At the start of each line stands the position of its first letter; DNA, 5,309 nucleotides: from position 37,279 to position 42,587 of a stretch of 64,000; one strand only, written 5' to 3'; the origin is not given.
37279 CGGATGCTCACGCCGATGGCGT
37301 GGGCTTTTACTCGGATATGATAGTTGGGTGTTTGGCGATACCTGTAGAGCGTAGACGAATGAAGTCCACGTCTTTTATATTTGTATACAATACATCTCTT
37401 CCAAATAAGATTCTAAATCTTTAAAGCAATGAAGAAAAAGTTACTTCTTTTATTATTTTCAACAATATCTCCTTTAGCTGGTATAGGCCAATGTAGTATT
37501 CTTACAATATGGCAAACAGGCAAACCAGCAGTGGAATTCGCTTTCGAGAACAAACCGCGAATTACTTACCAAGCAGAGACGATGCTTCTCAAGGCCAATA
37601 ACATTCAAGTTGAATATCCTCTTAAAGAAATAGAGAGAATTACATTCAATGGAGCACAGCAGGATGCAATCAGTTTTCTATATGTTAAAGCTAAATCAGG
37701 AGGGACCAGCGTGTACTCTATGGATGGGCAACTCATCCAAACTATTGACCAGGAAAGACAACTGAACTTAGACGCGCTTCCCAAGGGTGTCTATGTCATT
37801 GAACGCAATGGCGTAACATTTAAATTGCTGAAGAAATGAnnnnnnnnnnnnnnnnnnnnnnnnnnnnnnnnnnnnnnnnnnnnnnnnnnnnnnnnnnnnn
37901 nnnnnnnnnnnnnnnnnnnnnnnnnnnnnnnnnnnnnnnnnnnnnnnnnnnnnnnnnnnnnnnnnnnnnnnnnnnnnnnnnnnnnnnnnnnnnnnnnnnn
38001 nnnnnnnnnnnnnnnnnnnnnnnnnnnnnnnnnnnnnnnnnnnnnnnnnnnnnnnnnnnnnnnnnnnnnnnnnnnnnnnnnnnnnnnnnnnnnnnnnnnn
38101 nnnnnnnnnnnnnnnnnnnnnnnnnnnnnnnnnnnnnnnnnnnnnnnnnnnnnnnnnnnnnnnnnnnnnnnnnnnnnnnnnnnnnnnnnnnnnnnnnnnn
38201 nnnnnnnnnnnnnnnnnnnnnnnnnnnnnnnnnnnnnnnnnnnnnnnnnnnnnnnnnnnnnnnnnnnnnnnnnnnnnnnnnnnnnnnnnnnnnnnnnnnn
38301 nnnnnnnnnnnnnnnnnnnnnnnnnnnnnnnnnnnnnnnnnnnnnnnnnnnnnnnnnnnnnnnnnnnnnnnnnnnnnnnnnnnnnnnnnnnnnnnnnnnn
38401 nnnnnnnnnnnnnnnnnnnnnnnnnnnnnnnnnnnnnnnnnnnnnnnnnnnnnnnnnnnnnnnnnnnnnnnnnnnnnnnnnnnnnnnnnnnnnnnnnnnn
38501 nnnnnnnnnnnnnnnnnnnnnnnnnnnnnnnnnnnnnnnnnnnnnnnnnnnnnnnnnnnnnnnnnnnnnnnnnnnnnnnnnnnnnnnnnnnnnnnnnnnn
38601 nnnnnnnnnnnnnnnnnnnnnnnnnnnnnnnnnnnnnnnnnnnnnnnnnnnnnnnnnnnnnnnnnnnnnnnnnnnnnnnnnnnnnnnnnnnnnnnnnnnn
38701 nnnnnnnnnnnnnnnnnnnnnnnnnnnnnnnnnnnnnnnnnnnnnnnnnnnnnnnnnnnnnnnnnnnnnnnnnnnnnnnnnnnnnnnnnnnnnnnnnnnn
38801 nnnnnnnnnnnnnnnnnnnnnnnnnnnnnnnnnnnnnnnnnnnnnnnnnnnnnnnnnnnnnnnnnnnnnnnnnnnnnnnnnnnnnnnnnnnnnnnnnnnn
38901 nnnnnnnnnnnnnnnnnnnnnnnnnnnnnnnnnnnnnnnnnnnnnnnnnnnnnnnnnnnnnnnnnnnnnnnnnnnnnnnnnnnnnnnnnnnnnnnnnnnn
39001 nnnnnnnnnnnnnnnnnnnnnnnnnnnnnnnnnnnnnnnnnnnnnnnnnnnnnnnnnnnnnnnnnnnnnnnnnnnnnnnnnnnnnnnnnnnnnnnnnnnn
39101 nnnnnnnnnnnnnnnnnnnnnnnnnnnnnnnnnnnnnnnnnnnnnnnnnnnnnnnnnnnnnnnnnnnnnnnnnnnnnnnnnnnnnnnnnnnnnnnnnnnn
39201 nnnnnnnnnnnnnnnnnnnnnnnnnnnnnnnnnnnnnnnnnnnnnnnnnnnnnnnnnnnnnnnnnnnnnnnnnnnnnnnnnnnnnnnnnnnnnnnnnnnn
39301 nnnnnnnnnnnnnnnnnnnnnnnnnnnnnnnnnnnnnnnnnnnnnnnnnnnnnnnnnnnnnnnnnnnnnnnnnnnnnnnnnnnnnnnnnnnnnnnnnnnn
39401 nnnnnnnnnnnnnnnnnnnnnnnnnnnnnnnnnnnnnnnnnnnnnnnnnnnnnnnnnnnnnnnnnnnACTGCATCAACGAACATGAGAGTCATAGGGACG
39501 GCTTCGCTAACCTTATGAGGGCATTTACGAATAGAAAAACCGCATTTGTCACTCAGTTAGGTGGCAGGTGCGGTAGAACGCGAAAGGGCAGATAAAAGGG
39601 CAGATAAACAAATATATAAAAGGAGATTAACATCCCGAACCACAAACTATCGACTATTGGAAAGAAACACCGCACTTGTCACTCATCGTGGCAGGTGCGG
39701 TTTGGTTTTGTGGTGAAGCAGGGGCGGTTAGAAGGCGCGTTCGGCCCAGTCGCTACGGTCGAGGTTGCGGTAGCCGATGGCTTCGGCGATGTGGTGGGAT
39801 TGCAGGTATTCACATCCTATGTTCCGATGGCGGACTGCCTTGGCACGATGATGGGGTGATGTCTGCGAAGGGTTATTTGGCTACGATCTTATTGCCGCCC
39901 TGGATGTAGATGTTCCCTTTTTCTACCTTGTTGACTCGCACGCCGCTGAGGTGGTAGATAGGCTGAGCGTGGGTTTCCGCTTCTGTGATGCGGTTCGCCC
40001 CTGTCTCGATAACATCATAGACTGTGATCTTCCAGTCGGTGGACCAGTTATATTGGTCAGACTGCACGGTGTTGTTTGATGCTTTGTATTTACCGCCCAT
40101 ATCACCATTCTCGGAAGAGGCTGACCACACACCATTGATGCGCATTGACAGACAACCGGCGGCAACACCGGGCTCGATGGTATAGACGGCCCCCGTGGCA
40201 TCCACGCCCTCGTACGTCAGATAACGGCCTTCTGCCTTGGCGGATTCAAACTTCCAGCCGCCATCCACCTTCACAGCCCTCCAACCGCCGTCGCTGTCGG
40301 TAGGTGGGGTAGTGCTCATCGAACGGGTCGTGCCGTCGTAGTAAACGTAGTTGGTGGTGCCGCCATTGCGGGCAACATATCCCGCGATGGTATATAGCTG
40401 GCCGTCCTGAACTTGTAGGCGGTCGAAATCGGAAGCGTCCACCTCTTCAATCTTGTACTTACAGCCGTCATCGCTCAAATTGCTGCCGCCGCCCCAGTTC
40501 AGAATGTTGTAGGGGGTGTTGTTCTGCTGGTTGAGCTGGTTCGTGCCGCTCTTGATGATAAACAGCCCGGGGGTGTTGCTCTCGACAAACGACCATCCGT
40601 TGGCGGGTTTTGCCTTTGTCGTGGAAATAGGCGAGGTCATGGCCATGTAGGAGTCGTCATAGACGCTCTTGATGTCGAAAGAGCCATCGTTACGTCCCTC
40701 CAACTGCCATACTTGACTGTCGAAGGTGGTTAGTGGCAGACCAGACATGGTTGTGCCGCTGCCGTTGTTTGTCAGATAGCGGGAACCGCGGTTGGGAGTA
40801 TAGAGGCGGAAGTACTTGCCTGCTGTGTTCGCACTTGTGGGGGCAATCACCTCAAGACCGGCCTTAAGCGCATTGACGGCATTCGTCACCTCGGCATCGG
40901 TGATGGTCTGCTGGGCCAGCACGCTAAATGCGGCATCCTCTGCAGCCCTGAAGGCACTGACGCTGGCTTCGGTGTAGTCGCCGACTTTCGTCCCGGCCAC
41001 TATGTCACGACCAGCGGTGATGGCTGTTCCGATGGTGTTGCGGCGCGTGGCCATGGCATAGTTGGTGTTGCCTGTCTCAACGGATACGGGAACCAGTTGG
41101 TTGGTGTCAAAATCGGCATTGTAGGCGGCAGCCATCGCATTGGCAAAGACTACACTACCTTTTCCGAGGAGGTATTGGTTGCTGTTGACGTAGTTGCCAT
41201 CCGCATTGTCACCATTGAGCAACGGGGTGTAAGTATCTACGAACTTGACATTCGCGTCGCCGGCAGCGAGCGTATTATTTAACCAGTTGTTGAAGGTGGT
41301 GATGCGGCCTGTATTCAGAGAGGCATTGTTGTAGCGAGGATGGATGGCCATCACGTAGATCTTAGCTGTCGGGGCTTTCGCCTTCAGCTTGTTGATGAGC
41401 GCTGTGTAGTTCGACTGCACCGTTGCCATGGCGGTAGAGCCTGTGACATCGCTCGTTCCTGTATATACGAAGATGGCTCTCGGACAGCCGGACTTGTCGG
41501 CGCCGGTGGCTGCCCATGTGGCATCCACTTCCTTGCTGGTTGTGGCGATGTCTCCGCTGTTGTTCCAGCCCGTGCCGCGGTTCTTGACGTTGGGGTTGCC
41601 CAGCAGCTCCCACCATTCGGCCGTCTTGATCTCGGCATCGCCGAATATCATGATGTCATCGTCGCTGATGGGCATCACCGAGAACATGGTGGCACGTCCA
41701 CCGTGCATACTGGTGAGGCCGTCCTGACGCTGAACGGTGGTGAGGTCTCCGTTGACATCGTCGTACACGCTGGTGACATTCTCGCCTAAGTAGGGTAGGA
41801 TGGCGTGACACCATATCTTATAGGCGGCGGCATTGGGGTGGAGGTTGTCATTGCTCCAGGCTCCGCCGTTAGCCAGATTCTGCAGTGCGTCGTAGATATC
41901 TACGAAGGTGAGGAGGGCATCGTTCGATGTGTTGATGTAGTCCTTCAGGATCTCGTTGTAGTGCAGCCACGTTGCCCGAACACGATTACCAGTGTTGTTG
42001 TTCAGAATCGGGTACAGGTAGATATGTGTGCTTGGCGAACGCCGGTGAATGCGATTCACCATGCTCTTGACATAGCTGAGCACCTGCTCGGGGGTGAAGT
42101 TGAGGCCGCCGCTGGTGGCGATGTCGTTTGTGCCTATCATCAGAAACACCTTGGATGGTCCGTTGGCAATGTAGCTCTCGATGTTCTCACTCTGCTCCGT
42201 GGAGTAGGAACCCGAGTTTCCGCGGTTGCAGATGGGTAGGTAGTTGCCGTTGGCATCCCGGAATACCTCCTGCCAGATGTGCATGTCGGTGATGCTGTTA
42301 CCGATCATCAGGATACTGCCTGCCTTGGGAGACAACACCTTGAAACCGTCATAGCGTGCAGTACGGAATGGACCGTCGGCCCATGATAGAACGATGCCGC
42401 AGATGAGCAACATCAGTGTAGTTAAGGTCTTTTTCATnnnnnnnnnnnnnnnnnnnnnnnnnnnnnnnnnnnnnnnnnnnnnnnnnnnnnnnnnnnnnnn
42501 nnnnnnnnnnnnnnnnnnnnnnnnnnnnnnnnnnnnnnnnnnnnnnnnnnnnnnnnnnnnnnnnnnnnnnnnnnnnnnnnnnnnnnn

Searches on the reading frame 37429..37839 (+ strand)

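Call 25: search_protein_families(library=pfam, proteins=[window:37429-37839:+])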
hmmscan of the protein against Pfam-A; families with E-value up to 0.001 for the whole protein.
window:37429-37839:+ (136 aa): 1 family
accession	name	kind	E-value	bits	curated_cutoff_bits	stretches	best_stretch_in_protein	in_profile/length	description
PF18962.6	Por_Secre_tail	-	0.0002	22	27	1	89-130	20-66/75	Secretion system C-terminal sorting domain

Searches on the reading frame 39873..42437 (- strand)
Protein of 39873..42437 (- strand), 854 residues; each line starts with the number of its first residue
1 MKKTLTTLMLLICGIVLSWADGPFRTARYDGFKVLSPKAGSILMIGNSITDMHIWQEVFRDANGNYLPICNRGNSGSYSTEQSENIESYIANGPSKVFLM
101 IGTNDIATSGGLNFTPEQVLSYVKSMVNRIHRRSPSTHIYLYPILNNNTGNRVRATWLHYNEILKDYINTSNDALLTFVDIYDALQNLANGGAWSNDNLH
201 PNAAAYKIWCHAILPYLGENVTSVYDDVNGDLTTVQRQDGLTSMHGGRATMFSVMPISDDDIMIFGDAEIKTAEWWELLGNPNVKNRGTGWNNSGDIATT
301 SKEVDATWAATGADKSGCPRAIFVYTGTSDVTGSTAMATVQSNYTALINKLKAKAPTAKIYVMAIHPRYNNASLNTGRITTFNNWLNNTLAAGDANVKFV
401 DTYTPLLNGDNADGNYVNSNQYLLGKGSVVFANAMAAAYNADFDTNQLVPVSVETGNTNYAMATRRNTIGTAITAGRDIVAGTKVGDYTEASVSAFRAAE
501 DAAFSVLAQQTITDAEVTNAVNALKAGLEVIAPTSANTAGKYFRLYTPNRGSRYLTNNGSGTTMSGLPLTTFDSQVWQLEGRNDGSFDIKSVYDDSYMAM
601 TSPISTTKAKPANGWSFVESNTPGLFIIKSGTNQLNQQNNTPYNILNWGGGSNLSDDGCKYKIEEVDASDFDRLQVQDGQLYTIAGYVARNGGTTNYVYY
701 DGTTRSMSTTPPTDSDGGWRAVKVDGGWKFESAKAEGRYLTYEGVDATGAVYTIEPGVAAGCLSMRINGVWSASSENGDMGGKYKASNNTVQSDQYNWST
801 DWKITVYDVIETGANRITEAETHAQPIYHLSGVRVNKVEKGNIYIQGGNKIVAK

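Call 25: search_protein_families(library=pfam, proteins=[window:39873-42437:-])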
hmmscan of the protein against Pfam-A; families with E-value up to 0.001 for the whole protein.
window:39873-42437:- (854 aa): 3 families
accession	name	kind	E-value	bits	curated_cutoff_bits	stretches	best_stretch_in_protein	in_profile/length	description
PF13472.12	Lipase_GDSL_2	-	3e-27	96.7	32.9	2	45-208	2-178/178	GDSL-like Lipase/Acylhydrolase family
PF00657.28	Lipase_GDSL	-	3.3e-16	60.5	23.6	1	42-213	1-208/208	GDSL-like Lipase/Acylhydrolase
PF17182.10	OSK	-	5.7e-05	22.9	27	0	322-410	74-159/202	OSK domain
